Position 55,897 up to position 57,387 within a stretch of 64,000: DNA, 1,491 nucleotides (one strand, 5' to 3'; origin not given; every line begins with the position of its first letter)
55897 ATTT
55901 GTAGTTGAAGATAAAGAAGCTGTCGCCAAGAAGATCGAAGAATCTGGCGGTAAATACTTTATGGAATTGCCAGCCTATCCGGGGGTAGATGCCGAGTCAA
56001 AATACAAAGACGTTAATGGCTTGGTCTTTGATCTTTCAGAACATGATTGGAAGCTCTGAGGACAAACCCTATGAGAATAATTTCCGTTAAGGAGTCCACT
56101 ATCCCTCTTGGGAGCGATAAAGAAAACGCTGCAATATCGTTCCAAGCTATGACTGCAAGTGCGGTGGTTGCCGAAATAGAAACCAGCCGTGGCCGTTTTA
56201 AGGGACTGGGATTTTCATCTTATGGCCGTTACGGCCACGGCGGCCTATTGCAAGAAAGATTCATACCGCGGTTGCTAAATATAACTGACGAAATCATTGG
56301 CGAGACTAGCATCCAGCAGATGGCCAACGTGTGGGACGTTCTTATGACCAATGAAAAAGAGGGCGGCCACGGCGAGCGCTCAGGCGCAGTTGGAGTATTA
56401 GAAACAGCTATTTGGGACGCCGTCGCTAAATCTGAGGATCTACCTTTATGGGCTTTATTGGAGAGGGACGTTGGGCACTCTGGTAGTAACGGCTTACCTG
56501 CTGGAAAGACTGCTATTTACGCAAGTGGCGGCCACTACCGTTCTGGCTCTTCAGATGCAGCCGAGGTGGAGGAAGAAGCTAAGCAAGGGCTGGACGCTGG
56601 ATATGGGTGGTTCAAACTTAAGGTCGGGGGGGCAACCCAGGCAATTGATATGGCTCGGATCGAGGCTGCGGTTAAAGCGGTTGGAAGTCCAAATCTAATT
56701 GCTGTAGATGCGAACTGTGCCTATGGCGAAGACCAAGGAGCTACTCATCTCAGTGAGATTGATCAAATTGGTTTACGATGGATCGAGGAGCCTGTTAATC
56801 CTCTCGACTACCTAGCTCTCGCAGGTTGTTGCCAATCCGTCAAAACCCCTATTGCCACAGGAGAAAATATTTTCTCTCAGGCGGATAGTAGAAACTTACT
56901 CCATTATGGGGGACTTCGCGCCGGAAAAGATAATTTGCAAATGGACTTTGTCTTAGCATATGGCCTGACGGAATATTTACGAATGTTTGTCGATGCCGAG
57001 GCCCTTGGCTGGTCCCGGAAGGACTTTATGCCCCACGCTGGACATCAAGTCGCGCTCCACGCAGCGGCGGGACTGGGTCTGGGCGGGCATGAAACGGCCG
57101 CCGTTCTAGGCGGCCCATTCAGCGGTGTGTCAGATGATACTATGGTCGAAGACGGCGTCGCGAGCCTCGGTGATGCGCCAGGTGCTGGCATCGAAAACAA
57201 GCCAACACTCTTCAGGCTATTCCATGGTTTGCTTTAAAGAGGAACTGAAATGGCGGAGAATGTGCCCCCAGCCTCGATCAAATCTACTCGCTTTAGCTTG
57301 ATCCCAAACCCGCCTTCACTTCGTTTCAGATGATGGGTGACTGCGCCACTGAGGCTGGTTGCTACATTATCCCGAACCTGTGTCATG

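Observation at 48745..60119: Island cargo forms a compact catabolic gene set that I cannot map onto a described pathway (candidate novel system)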

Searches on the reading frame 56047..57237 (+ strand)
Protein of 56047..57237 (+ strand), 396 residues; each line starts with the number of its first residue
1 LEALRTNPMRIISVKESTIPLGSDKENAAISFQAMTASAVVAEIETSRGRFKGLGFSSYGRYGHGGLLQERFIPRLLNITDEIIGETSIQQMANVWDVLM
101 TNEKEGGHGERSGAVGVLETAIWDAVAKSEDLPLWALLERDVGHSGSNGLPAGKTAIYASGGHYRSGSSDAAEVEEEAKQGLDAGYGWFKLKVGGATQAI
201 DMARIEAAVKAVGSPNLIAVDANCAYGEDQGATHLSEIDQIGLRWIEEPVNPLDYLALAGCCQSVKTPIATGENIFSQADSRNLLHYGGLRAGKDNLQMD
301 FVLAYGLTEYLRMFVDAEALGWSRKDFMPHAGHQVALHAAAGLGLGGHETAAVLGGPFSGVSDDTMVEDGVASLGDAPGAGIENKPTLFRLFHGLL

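Call 4: search_protein_families(library=pfam, proteins=[window:56047-57237:+])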
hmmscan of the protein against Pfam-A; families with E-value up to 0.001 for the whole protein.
window:56047-57237:+ (396 aa): 2 families
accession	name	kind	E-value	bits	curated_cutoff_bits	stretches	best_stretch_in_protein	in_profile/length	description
PF13378.12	MR_MLE_C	-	2.1e-30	106.5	29.4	1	174-384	2-215/219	Enolase C-terminal domain-like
PF02746.21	MR_MLE_N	-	0.00012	22.7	22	0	36-138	25-116/117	Mandelate racemase / muconate lactonizing enzyme, N-terminal domain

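Call 5: search_protein_families(library=ncbifam, proteins=[window:56047-57237:+])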
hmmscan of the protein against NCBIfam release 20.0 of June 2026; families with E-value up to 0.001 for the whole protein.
window:56047-57237:+ (396 aa): 15 families
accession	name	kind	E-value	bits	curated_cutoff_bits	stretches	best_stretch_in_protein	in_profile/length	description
NF047820.1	TalGalacDh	equivalog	1.6e-33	116.1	500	1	34-342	32-316/371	L-talarate/galactarate dehydratase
NF040866.1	AraD_Arch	equivalog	2e-18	66.5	650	1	38-324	33-298/372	arabinonate dehydratase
NF010624.0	PRK14017.1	equivalog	8.8e-16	58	311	1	79-321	48-279/382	galactonate dehydratase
NF040790.2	glucon_galact_dh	equivalog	8.2e-10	38.1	750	1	110-321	89-293/390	bifunctional D-gluconate/D-galactonate dehydratase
TIGR02534.1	mucon_cyclo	subfamily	2.5e-09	36.7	334.95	1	118-283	103-255/368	muconate/chloromuconate family cycloisomerase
NF002782.0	PRK02901.1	equivalog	1.1e-07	31.1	288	1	188-280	105-199/328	o-succinylbenzoate synthase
NF043002.1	HProlDhtase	equivalog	1.7e-07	30.4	500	1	117-252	104-223/366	cis-3-hydroxy-L-proline dehydratase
TIGR01928.1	menC_lowGC_arch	equivalog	2.1e-07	30.3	200.65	1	118-286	95-244/325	o-succinylbenzoate synthase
NF042940.1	racemase_DgcA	equivalog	4.7e-07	29.3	400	1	169-321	125-263/323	N-acetyl-D-Glu racemase DgcA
NF011968.0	PRK15440.1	equivalog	6.3e-07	28.6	393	0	203-332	197-321/395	L-rhamnonate dehydratase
NF041118.1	A_G_epim_Thtga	equivalog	9.9e-06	24.9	500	1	175-286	143-254/341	L-Ala-D/L-Glu epimerase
NF002739.0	PRK02714.1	equivalog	1.4e-05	24.7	259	1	172-277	120-228/320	o-succinylbenzoate synthase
NF043051.1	ManoateDhtManD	equivalog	0.00033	19.6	550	0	92-139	63-110/403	D-mannonate dehydratase ManD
NF011654.0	PRK15072.1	subfamily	0.0006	18.8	430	0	90-139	61-110/404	D-galactonate dehydratase family protein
TIGR01927.1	menC_gam_Gplu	equivalog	0.00071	19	130.55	0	170-280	111-220/307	o-succinylbenzoate synthase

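Call 11: search_solved_structures(query=window:56047-57237:+, max_evalue=0.00001)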
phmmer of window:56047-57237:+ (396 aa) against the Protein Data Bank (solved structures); distinct sequences matched with E-value up to 0.00001: 62 (the best 60 are shown).
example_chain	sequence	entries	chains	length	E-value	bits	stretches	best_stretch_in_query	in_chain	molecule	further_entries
4kem_A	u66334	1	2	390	5.3e-91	309.1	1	9-396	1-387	Mandelate racemase/muconate lactonizing enzyme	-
1tzz_A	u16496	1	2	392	2.3e-85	290.6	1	9-392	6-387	Hypothetical protein L1841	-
2dw7_A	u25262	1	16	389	2.6e-85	290.4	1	9-392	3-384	Bll6730 protein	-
2dw6_A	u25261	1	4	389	1.8e-84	287.6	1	9-392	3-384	Bll6730 protein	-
2og9_A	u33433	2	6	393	1.2e-22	84.1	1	33-342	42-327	Mandelate racemase/muconate lactonizing enzyme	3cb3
2pp0_A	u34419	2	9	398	4.7e-19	72.3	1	35-343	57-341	L-talarate/Galactarate Dehydratase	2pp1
2pp3_A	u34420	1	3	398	3.3e-18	69.5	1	35-343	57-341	L-talarate/galactarate dehydratase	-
3ugv_A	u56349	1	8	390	4.2e-18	69.1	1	73-332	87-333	Enolase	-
3bjs_A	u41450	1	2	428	1.4e-16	64.1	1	37-392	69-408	Mandelate racemase/muconate lactonizing enzyme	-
3msy_A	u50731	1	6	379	2.9e-16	63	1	114-343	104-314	Mandelate racemase/muconate lactonizing enzyme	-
4h83_A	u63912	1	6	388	3.1e-16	63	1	114-342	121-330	Mandelate racemase/muconate lactonizing enzyme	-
3no1_A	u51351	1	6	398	3.4e-16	62.9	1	114-342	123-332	Mandelate racemase/muconate lactonizing enzyme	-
2ovl_A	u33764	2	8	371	2.1e-14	56.9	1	38-382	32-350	Putative racemase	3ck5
3tj4_A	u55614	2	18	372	2.3e-13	53.5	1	12-342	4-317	Mandelate racemase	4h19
2qq6_A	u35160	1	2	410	3.1e-13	53.1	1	77-352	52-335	Mandelate racemase/muconate lactonizing enzyme-like protein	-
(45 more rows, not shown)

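Call 50: search_solved_structures(query=window:56047-57237:+, max_evalue=1e-60, show_alignments=3)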
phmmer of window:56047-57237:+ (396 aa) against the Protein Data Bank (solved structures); distinct sequences matched with E-value up to 1e-60: 4.
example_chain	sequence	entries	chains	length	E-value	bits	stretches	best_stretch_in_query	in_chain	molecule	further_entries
4kem_A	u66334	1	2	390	5.3e-91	309.1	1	9-396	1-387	Mandelate racemase/muconate lactonizing enzyme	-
1tzz_A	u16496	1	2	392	2.3e-85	290.6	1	9-392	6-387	Hypothetical protein L1841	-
2dw7_A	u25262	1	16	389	2.6e-85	290.4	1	9-392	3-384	Bll6730 protein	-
2dw6_A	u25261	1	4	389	1.8e-84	287.6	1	9-392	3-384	Bll6730 protein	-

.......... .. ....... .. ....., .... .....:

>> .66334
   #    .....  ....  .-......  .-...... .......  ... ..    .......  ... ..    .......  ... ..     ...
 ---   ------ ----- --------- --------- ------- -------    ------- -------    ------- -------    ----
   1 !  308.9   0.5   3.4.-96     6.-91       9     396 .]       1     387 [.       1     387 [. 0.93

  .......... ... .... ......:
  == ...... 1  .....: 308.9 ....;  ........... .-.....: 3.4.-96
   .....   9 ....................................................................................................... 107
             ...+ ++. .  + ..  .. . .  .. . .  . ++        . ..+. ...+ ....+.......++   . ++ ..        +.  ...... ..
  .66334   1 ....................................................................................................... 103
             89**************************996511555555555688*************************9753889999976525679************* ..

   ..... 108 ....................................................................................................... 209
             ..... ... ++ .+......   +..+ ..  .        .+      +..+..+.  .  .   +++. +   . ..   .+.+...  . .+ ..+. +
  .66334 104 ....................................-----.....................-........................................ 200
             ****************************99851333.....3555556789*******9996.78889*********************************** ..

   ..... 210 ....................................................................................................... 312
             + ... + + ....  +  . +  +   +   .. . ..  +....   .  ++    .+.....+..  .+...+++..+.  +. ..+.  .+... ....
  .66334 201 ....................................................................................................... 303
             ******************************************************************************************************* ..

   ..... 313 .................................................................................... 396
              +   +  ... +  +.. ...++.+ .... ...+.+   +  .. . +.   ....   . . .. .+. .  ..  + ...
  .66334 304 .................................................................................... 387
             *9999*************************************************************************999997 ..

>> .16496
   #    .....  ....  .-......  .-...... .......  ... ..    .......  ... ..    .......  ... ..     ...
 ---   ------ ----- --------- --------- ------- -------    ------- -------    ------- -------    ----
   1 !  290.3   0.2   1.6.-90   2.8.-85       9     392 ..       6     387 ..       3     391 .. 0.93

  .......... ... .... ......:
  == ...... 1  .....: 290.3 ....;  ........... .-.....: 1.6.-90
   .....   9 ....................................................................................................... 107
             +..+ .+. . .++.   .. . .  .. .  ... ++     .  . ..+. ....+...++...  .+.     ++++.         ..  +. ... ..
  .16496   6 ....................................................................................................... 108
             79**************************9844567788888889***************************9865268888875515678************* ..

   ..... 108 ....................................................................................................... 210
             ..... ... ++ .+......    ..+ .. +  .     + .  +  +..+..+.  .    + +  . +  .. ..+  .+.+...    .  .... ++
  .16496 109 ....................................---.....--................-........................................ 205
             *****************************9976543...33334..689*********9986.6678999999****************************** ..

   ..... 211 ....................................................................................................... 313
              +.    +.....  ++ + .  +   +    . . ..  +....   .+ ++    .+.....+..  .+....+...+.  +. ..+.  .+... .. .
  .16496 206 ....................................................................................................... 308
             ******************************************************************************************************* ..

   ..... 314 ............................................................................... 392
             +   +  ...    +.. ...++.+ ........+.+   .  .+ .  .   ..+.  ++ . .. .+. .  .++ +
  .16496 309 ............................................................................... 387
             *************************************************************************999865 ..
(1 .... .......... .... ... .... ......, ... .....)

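Call 53: find_homologous_proteins(query=window:56047-57237:+, max_evalue=1e-40)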
Query window:56047-57237:+ (396 aa): 2854 proteins with E <= 1e-40 among 8000 candidates; the best 120 are listed.
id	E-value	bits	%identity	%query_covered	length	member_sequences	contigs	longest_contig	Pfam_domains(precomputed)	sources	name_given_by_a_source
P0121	4.7e-249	844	97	98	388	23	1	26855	PF13378.13,PF02746.22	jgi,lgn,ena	-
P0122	2.1e-215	734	85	98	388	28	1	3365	PF13378.13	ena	-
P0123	2.8e-208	710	81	98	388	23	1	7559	PF13378.13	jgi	jgi:L-alanine-DL-glutamate epimerase-like enolase superfamily enzyme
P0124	4.5e-165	568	66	95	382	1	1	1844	PF13378.13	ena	-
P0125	5.4e-162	558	63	98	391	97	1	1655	PF13378.13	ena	-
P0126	6.1e-159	548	62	98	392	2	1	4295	PF13378.13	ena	-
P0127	1.3e-158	547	63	98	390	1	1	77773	PF13378.13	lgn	-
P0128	9.7e-158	544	65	97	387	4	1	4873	PF13378.13,PF02746.22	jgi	-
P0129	3.3e-157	542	64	98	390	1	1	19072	PF13378.13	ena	-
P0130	4.7e-157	541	63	98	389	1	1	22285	PF13378.13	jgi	-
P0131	4.0e-156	538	62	98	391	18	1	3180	PF13378.13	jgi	-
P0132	1.5e-155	537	62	98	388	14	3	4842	PF13378.13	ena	-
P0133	1.4e-154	533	63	98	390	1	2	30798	PF13378.13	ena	-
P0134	1.9e-154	533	63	98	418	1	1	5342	PF13378.13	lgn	-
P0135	5.3e-153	528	62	98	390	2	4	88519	PF13378.13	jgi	jgi:L-alanine-DL-glutamate epimerase-like enolase superfamily enzyme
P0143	1.6e-146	507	60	98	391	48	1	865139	PF13378.13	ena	-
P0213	3.9e-98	348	47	98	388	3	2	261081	PF13378.13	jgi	jgi:D(-)-tartrate dehydratase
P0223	6.7e-98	347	47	98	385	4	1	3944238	PF13378.13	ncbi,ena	-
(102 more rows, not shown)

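Call 54: find_encoding_contigs(protein=P0143, flank=10000, max_places=1)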
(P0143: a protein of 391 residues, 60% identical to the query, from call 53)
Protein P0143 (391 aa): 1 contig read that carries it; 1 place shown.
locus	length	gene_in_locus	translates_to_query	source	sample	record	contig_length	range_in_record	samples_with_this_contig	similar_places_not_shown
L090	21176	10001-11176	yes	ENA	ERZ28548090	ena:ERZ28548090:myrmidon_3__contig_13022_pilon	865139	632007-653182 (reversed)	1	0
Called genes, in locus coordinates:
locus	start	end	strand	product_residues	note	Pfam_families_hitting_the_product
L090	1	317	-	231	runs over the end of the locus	-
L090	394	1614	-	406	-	PF07690:MFS_1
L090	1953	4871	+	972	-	PF00521:DNA_topoisoIV, PF03989:DNA_gyraseA_C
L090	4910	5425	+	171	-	PF01467:CTP_transf_like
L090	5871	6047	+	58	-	-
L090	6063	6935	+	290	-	PF13593:SBF_like, PF01758:SBF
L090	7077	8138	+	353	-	PF05935:Arylsulfotrans (weak), PF14269:Arylsulfotran_2, PF13360:PQQ_2 (weak)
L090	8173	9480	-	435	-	PF00924:MS_channel_2nd, PF21082:MS_channel_3rd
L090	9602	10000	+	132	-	PF00903:Glyoxalase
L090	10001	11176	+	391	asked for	PF13378:MR_MLE_C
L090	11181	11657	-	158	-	PF13577:SnoaL_4 (weak), PF00866:Ring_hydroxyl_B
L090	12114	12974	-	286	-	PF00355:Rieske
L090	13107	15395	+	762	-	PF01315:Ald_Xan_dh_C, PF02738:MoCoBD_1, PF20256:MoCoBD_2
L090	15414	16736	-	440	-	PF06808:DctM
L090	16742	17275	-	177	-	PF04290:DctQ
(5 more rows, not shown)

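Call 55: find_encoding_contigs(protein=P0223, flank=10000, max_places=1)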
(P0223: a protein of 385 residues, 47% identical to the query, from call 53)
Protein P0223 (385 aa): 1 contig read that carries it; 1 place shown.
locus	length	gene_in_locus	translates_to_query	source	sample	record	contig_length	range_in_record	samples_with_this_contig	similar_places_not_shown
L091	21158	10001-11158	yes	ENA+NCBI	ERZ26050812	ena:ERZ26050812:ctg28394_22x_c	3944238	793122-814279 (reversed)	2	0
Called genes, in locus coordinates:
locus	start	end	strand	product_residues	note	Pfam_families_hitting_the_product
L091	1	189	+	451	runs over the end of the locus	PF07687:M20_dimer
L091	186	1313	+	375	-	PF00355:Rieske, PF11723:Aromatic_hydrox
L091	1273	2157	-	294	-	PF00561:Abhydrolase_1, PF12146:Hydrolase_4, PF12697:Abhydrolase_6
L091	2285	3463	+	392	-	PF13433:Peripla_BP_5, PF13458:Peripla_BP_6, PF01094:ANF_receptor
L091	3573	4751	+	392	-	PF13433:Peripla_BP_5, PF13458:Peripla_BP_6, PF01094:ANF_receptor (weak)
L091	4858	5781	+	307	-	PF02653:BPD_transp_2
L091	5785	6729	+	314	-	PF02653:BPD_transp_2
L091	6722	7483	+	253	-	PF00005:ABC_tran, PF13304:AAA_21 (faint), PF12399:BCA_ABC_TP_C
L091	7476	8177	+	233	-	PF00005:ABC_tran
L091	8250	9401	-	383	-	PF06559:DCD_N, PF22769:DCD, PF22569:DCD_C, PF22769:DCD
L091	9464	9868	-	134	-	PF00903:Glyoxalase, PF13669:Glyoxalase_4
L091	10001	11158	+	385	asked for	PF13378:MR_MLE_C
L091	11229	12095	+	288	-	PF00892:EamA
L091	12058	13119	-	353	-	PF00296:Bac_luciferase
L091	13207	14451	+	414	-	PF17785:PUA_3, PF10672:Methyltrans_SAM, PF03602:Cons_hypoth95, PF05175:MTS (weak), PF09445:Methyltransf_15 (weak), PF13649:Methyltransf_25 (faint), PF13847:Methyltransf_31 (weak)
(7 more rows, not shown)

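Call 56: find_encoding_contigs(protein=P0213, flank=10000, max_places=1)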
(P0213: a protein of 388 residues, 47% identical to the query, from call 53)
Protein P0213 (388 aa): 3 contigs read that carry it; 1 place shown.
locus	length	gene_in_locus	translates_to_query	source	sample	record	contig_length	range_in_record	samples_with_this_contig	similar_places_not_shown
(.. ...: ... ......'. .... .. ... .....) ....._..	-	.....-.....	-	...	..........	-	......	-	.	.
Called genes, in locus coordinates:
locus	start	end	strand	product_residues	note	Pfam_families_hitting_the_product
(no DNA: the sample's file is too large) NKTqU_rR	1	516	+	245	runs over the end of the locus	PF03070:TENA_THI-4 (faint), PF14518:Haem_oxygenas_2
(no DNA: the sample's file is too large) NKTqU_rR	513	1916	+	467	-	PF01546:Peptidase_M20, PF07687:M20_dimer (faint)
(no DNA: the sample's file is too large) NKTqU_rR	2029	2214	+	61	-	-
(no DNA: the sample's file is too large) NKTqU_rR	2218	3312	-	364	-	PF00724:Oxidored_FMN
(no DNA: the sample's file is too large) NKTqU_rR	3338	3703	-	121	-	PF00355:Rieske, PF13806:Rieske_2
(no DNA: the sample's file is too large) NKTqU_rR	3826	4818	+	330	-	PF03480:DctP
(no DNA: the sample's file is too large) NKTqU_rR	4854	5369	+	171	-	PF04290:DctQ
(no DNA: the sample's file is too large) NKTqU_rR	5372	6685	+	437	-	PF06808:DctM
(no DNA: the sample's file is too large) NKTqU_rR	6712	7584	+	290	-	-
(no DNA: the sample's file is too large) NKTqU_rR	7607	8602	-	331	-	PF04909:Amidohydro_2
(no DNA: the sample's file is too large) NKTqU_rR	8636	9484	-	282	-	PF01297:ZnuA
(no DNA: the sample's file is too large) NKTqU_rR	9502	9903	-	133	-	PF00903:Glyoxalase, PF13669:Glyoxalase_4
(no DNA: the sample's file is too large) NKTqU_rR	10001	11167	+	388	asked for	PF13378:MR_MLE_C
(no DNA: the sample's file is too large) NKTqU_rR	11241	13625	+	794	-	PF01315:Ald_Xan_dh_C, PF02738:MoCoBD_1, PF20256:MoCoBD_2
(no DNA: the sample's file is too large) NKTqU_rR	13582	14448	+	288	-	-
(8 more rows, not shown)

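Call 75: find_related_loci(query=A4, collection=metagenome_contigs, flank=10000)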
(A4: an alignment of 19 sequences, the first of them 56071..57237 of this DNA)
Query A4 (388 aa) in metagenome_contigs; peptide patterns used: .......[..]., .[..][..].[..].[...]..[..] (x = any residue, [..] = any of these).
600 stretches matched a pattern (row limit reached: there are more); 577 encode a relative of the query (tblastn E <= 1e-3); the best 80 are kept; 80 distinct loci.
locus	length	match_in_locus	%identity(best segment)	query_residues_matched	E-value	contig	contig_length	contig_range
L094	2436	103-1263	44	1-388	4e-105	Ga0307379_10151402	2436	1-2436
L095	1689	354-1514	46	1-388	7e-108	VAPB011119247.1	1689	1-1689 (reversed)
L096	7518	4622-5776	46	1-388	5e-100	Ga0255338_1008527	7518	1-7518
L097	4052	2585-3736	47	1-385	3e-99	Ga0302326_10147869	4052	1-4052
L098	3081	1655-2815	45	1-388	3e-100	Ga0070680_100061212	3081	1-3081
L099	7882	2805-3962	44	1-387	3e-97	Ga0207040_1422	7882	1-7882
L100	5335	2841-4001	45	1-388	5e-97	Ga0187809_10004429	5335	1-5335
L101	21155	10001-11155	45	1-388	1e-96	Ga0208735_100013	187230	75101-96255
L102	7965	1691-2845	45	1-387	7e-97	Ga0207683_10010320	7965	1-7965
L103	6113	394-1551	46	1-387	9e-97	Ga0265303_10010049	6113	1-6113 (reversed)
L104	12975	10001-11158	44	1-387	3e-96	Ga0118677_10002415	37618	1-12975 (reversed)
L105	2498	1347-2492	45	1-383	5e-100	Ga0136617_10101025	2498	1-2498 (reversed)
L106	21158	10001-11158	47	1-388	2e-96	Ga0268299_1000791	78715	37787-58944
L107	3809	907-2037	44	1-388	2e-96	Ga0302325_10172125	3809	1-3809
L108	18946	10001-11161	43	1-388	9e-96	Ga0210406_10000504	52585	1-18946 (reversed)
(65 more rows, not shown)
